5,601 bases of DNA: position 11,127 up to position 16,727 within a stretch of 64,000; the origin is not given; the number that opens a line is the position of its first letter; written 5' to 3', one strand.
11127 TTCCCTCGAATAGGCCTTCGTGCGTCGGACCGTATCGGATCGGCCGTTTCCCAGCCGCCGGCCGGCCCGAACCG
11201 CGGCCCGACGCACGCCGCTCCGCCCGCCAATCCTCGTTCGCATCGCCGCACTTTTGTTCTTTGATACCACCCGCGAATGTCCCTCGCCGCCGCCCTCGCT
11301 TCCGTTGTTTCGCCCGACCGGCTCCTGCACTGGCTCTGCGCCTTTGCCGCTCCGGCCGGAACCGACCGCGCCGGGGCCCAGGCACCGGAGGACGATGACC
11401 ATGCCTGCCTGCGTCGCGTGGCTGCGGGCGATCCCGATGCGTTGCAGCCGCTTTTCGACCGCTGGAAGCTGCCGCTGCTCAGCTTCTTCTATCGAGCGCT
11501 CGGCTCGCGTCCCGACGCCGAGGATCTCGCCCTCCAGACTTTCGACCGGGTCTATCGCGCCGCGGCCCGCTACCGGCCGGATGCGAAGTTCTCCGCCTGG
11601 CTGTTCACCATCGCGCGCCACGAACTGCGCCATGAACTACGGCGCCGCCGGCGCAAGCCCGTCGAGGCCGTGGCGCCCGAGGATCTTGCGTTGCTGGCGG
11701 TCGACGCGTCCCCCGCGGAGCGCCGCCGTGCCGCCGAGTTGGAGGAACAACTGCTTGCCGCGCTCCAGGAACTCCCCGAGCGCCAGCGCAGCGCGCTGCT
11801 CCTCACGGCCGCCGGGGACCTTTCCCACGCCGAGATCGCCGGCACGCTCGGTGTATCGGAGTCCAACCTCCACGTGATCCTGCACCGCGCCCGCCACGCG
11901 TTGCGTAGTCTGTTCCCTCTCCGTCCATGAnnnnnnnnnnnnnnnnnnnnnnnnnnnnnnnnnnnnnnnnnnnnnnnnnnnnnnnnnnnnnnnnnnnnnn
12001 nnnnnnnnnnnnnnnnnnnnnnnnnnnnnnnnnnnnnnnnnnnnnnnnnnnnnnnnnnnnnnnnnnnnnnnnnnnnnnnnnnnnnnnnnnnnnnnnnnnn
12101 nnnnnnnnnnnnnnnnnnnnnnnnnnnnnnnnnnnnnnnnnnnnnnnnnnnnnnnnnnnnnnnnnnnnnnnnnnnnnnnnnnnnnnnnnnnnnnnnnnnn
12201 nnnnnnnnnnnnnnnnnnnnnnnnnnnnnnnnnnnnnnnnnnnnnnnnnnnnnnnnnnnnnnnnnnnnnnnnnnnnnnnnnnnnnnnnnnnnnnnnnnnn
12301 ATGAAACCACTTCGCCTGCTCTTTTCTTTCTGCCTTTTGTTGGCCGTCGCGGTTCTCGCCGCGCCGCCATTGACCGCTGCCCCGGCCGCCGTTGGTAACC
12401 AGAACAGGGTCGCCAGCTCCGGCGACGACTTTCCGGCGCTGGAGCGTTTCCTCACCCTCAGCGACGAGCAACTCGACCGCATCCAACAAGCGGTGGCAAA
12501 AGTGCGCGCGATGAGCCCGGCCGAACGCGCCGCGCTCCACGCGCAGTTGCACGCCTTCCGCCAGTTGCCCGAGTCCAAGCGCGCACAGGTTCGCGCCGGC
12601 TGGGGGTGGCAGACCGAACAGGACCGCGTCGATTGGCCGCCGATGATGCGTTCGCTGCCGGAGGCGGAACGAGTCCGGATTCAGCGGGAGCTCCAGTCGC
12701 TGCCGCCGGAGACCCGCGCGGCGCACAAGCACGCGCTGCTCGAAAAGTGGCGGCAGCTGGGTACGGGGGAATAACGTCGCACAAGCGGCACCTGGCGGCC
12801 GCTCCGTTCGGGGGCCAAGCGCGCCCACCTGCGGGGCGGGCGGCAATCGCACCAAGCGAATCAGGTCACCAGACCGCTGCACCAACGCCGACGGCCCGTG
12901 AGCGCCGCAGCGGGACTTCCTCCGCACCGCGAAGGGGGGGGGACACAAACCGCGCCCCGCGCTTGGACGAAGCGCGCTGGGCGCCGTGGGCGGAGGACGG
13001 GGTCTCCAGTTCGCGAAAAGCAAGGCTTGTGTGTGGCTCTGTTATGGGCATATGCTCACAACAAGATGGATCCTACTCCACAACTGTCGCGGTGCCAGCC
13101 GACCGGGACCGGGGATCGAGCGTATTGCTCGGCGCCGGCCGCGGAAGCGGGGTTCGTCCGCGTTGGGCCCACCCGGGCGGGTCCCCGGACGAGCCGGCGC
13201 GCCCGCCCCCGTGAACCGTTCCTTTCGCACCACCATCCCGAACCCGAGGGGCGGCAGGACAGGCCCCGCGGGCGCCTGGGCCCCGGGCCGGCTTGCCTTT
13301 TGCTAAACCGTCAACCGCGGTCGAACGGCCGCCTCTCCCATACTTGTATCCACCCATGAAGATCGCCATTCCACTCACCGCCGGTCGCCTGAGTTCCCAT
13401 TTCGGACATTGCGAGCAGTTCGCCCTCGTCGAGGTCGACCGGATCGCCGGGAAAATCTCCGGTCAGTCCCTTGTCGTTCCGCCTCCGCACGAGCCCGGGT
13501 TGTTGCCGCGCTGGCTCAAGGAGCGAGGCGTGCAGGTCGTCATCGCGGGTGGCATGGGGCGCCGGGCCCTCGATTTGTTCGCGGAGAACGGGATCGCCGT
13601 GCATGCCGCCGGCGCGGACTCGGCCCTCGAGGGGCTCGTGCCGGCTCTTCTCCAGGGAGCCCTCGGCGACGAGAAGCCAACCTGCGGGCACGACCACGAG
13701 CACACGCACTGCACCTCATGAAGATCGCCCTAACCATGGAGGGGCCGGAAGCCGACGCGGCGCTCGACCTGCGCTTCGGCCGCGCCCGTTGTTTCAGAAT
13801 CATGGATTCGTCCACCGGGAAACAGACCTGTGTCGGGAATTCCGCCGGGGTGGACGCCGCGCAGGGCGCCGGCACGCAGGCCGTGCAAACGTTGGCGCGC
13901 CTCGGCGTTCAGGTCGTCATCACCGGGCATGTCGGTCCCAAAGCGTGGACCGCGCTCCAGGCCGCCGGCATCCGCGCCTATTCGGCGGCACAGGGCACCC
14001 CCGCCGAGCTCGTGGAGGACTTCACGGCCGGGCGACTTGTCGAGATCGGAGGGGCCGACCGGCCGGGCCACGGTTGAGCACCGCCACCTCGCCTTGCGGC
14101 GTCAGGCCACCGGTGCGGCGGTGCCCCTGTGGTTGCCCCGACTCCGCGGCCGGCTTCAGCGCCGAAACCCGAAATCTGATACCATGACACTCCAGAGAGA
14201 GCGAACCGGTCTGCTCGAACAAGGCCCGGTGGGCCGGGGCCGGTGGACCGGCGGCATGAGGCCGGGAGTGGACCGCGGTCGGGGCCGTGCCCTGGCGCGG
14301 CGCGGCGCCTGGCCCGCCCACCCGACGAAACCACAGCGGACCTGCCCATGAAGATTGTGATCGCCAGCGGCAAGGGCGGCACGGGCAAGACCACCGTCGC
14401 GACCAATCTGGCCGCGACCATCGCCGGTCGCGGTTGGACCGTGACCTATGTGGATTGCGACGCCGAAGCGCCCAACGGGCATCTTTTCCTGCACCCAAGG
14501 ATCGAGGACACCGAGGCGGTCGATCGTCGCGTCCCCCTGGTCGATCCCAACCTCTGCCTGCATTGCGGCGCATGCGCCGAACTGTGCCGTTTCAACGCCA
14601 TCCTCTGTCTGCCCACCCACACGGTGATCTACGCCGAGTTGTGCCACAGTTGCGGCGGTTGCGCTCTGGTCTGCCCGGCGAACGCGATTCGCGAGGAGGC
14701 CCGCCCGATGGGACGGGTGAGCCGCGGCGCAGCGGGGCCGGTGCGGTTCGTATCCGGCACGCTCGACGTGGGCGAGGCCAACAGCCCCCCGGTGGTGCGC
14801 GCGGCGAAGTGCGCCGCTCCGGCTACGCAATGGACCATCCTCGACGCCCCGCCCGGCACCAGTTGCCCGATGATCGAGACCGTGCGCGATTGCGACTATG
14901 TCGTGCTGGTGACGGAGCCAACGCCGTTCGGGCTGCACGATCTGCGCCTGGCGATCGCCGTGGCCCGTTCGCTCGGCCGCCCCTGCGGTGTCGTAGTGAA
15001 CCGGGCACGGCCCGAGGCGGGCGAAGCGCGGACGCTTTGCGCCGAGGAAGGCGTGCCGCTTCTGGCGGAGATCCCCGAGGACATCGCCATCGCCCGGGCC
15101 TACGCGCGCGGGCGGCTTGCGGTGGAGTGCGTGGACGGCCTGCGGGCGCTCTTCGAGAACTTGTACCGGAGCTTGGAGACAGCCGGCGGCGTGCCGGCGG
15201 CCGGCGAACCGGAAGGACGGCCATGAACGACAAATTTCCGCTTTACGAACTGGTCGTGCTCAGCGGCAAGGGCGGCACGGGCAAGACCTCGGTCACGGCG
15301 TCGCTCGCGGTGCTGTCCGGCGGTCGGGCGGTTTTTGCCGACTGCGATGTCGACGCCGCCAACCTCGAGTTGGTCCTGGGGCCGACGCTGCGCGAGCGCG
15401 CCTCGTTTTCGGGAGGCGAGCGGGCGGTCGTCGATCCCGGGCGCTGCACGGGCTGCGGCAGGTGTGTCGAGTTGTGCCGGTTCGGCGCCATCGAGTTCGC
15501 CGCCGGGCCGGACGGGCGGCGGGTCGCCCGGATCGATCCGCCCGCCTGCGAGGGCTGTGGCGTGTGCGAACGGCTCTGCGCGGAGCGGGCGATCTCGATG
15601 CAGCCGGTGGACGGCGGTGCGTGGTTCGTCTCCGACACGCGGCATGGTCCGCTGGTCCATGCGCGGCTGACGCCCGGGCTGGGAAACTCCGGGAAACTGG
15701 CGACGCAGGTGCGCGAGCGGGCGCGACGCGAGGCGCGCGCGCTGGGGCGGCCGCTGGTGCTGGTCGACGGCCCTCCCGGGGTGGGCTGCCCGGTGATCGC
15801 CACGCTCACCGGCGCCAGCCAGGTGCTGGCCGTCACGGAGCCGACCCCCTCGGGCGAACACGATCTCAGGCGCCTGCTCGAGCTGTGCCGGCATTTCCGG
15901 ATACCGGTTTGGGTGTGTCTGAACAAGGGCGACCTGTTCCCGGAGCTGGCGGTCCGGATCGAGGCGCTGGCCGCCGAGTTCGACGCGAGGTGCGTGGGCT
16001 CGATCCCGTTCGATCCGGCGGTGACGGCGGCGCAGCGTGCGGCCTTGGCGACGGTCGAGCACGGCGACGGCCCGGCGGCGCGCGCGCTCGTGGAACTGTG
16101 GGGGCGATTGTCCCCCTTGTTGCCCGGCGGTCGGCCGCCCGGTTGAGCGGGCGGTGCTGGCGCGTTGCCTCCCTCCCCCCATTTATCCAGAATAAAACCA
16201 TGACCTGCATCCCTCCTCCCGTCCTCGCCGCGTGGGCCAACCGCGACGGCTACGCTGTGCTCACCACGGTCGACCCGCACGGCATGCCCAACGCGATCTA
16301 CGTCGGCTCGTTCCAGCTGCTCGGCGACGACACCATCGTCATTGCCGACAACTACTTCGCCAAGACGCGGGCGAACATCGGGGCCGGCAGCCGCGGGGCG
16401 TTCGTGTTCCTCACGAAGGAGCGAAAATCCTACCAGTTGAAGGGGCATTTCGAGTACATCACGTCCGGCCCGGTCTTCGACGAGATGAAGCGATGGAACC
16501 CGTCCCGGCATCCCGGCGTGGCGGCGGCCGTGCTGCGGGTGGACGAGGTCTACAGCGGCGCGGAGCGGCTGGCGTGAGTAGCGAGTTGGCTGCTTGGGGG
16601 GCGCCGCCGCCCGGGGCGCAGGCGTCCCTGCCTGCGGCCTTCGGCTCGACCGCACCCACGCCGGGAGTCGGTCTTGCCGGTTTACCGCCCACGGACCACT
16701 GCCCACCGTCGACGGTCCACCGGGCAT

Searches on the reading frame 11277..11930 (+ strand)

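Call 9: search_protein_families(library=pfam, proteins=[window:11277-11930:+], max_evalue=0.01)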
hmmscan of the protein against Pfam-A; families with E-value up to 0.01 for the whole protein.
window:11277-11930:+ (217 aa): 5 families
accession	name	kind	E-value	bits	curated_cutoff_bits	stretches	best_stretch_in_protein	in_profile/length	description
PF08281.18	Sigma70_r4_2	-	1.5e-15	57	25.7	1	157-208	2-53/54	Sigma-70, region 4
PF04542.20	Sigma70_r2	-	1.4e-13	50.8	24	1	59-126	1-70/71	Sigma-70 region 2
PF04545.22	Sigma70_r4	-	6.6e-10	38.8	24.1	1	162-210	1-49/50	Sigma-70, region 4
PF22233.2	PhyR_sigma-like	-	0.00074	19.7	27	1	163-206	1-44/50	Response regulator PhyR, sigma-like domain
PF07638.17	Sigma70_ECF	-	0.0031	17.9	21.1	1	45-208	8-178/185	ECF sigma factor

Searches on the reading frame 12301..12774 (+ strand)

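Call 9: search_protein_families(library=pfam, proteins=[window:12301-12774:+], max_evalue=0.01)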
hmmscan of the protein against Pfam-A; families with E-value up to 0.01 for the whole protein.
window:12301-12774:+ (157 aa): 3 families
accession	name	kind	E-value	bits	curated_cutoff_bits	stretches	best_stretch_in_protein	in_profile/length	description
PF11304.13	DUF3106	-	4.5e-09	37.1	24.3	1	48-101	35-88/104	Protein of unknown function (DUF3106)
PF22618.1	RskA_N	-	5.8e-05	23.6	27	0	119-142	13-36/48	Anti-sigma-K factor RskA, N-terminal domain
PF13801.11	Metal_resist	-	0.00069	20.2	29.2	0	12-84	5-73/125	Heavy-metal resistance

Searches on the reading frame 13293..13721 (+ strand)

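Call 10: search_protein_families(library=pfam, proteins=[window:13293-13721:+], max_evalue=0.01)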
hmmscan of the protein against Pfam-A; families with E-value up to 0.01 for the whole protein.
window:13293-13721:+ (142 aa): 1 family
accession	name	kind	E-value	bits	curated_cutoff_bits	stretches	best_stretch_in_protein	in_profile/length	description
PF02579.22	Nitro_FeMo-Co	-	6.2e-17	62.1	26.3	1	31-116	3-89/94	Dinitrogenase iron-molybdenum cofactor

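Call 47: search_protein_families(library=ncbifam, proteins=[window:13356-13721:+], max_evalue=0.001)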
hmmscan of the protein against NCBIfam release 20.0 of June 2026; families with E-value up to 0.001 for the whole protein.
window:13356-13721:+ (121 aa): 1 family
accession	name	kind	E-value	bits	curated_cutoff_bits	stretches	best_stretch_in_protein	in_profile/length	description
NF041136.1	MrpORP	equivalog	2.9e-32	112.4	450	1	1-102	265-364/365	iron-sulfur cluster carrier protein MrpORP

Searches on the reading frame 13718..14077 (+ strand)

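Call 47: search_protein_families(library=ncbifam, proteins=[window:13718-14077:+], max_evalue=0.001)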
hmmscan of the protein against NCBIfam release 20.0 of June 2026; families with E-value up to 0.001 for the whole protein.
window:13718-14077:+ (119 aa): 1 family
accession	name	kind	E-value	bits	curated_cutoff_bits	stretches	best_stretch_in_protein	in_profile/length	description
NF041136.1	MrpORP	equivalog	9.8e-08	31.6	450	1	10-106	270-364/365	iron-sulfur cluster carrier protein MrpORP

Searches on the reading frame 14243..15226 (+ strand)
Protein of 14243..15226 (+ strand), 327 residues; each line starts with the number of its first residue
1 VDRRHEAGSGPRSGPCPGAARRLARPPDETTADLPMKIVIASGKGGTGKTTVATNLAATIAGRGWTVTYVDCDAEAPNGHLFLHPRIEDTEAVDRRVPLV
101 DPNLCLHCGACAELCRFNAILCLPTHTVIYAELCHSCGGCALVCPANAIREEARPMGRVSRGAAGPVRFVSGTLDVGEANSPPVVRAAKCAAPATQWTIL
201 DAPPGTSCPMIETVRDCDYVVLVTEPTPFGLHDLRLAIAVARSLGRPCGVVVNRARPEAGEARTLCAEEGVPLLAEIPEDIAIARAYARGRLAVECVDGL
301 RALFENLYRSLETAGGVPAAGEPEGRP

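Call 10: search_protein_families(library=pfam, proteins=[window:14243-15226:+], max_evalue=0.01)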
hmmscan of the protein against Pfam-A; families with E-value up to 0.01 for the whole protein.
window:14243-15226:+ (327 aa): 24 families
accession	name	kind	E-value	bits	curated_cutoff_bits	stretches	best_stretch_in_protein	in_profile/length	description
PF01656.29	CbiA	-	3.3e-21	76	25.4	1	38-291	1-123/125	CobQ/CobB/MinD/ParA nucleotide binding domain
PF10609.15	ParA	-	8.4e-16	58.6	27.1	2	37-84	5-52/246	NUBPL iron-transfer P-loop NTPase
PF00037.32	Fer4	-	3.1e-13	49.4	21.1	2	99-120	2-23/24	4Fe-4S binding domain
PF13614.12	AAA_31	-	1.9e-09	38.2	27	1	38-76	4-42/177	AAA domain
PF12837.12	Fer4_6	-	9.5e-09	35.2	25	2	97-120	1-24/24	4Fe-4S binding domain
PF12838.12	Fer4_7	-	2.7e-08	34.6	27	1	72-119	8-52/52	4Fe-4S dicluster domain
PF00142.24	Fer4_NifH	-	5e-08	33.2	25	1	40-90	4-54/271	4Fe-4S iron sulfur cluster binding proteins, NifH/frxC family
PF12797.12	Fer4_2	-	3.6e-06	27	24.5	1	97-115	2-20/22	4Fe-4S binding domain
PF14697.11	Fer4_21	-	4.8e-06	27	35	1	100-149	3-57/59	4Fe-4S dicluster domain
PF09140.17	MipZ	-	5.8e-06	26.2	20.7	1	38-97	3-62/262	ATPase MipZ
PF13481.12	AAA_25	-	1.2e-05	25.4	27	1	36-68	33-76/195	AAA domain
PF25199.1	nSTAND_NTPase5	-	1.7e-05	25.1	34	1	35-81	40-87/145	Novel STAND NTPase 5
PF13187.11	Fer4_9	-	3.3e-05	24.3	27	1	105-149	2-52/52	4Fe-4S dicluster domain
PF13183.11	Fer4_8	-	3.5e-05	24.7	27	0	131-147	51-67/68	4Fe-4S dicluster domain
PF13237.11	Fer4_10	-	5.5e-05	23.4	25.5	1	128-151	3-27/53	4Fe-4S dicluster domain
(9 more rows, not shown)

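Call 47: search_protein_families(library=ncbifam, proteins=[window:14348-15226:+], max_evalue=0.001)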
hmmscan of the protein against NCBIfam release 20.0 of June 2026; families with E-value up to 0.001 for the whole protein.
window:14348-15226:+ (292 aa): 54 families (the best 25 are shown)
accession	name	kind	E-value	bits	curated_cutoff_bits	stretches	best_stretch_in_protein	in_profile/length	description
TIGR01969.1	minD_arch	subfamily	6.9e-20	71.3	201.75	2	2-48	2-48/251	cell division ATPase MinD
NF041546.1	ParA_partition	equivalog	5.7e-16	58.7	180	2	3-39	2-38/203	ParA family partition ATPase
NF041136.1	MrpORP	equivalog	2.4e-15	56.7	450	1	2-43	7-48/365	iron-sulfur cluster carrier protein MrpORP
TIGR01968.1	minD_bact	equivalog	1e-10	41.5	212.9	1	3-40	4-41/261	septum site-determining protein MinD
TIGR03371.1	cellulose_yhjQ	equivalog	5.9e-09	35.8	157.85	1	3-40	4-41/246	cellulose biosynthesis protein BcsQ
NF040770.1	hetero_SS_HdrA2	exception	6.7e-09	34.4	1100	1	58-116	567-625/777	CoB-CoM heterodisulfide reductase HdrA2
NF058577.1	FdxA_fam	equivalog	1.3e-08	34.9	65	1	70-113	9-52/52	4Fe-4S ferredoxin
TIGR03815.1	CpaE_hom_Actino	equivalog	2.5e-08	33.4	154.45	1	131-272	193-336/340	septum site-determining protein Ssd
TIGR02700.1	flavo_MJ0208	hypoth_equivalog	4.7e-08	32.6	251.35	1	58-118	137-198/234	dihydromethanopterin reductase (acceptor)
TIGR04105.1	FeFe_hydrog_B1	subfamily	7.7e-08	31.4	450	1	69-121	112-166/462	monomeric [FeFe] hydrogenase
NF047398.1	AAA_KGGVGR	domain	9e-08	32.7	90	1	3-52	5-54/190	KGGVGR-motif variant AAA ATPase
TIGR01944.1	rnfB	subfamily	1.6e-07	31.1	68.7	1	57-118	102-164/190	RnfABCDGE type electron transport complex subunit B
NF038196.1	ferrodoxin_EFR1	subfamily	2e-07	31.3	75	1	66-115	183-230/242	EFR1 family ferrodoxin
NF005504.0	PRK07118.1-3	equivalog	3.5e-07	29.9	437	1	68-120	219-271/293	Fe-S cluster domain-containing protein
NF053622.1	ATPseBagAMYCTU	equivalog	5.8e-07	29.2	400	1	4-55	10-61/325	ATPase BagA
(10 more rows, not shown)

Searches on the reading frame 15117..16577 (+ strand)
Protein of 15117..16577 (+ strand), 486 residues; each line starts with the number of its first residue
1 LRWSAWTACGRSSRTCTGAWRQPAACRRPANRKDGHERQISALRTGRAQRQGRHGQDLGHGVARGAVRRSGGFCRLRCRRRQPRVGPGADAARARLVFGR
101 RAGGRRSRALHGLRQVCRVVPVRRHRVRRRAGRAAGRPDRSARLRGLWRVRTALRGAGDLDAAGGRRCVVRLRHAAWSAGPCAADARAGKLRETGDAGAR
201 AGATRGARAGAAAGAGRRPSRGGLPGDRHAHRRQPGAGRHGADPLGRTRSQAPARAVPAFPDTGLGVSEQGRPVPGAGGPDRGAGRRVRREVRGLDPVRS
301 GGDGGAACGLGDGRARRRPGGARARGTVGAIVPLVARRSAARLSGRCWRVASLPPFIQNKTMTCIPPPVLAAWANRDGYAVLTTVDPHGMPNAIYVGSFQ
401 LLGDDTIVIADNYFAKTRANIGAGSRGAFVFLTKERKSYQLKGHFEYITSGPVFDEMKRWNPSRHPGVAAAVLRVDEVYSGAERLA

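Call 10: search_protein_families(library=pfam, proteins=[window:15117-16577:+], max_evalue=0.01)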
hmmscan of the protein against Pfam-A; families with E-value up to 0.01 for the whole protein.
window:15117-16577:+ (486 aa): 1 family
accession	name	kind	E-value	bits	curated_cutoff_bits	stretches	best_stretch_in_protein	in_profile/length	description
PF01243.27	PNPOx_N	-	4.2e-11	43.7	28.1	1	371-479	6-117/120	Pyridoxamine 5'-phosphate oxidase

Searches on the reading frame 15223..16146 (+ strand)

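Call 47: search_protein_families(library=ncbifam, proteins=[window:15223-16146:+], max_evalue=0.001)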
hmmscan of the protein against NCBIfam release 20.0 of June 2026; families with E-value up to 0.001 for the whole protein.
window:15223-16146:+ (307 aa): 43 families (the best 25 are shown)
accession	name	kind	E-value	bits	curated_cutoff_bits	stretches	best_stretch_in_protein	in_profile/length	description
TIGR01969.1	minD_arch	subfamily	3e-15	56.1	201.75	2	10-53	3-49/251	cell division ATPase MinD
NF041136.1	MrpORP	equivalog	3.3e-12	46.4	450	2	180-289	119-241/365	iron-sulfur cluster carrier protein MrpORP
NF040770.1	hetero_SS_HdrA2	exception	5.6e-10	38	1100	1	67-127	571-626/777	CoB-CoM heterodisulfide reductase HdrA2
NF041891.1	hdrA_Methbact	equivalog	8.3e-09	34.2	1300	1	68-127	567-621/762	ferredoxin:CoB-CoM heterodisulfide reductase subunit HdrA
TIGR02179.1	PorD_KorD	subfamily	1.9e-08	34.3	60.05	1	67-128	19-76/78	2-oxoacid:acceptor oxidoreductase, delta subunit, pyruvate/2-ketoisovalerate family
TIGR01968.1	minD_bact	equivalog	2.2e-08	33.8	212.9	1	10-54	4-51/261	septum site-determining protein MinD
NF041778.1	hetero_SS_HdrA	equivalog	1.8e-07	29.4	1400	1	66-127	580-636/771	ferredoxin:CoB-CoM heterodisulfide reductase subunit HdrA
NF040864.1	HgcB_ferredoxin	equivalog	7.9e-07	28.8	99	1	71-136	12-73/93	mercury methylation ferredoxin HgcB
NF005503.0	PRK07118.1-2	equivalog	9.3e-07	28.4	252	1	75-140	140-200/292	RnfABCDGE type electron transport complex subunit B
TIGR02700.1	flavo_MJ0208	hypoth_equivalog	1.3e-06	27.9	251.35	1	69-125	144-195/234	dihydromethanopterin reductase (acceptor)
TIGR01944.1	rnfB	subfamily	3e-06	26.9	68.7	1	67-130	107-166/190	RnfABCDGE type electron transport complex subunit B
NF043069.1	T4HPD_activ_SAM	equivalog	6.7e-06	25.7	425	1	71-124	49-97/299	trans-4-hydroxy-L-proline dehydratase activase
NF005504.0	PRK07118.1-3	equivalog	6.8e-06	25.6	437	1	75-127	142-191/293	Fe-S cluster domain-containing protein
NF042909.1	FMH_DH_FwdF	exception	1.1e-05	24.7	375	1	68-127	252-314/336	tungsten-dependent formylmethanofuran dehydrogenase subunit FwdF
TIGR00402.1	napF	equivalog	1.2e-05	25.3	102.2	1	59-133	23-91/149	ferredoxin-type protein NapF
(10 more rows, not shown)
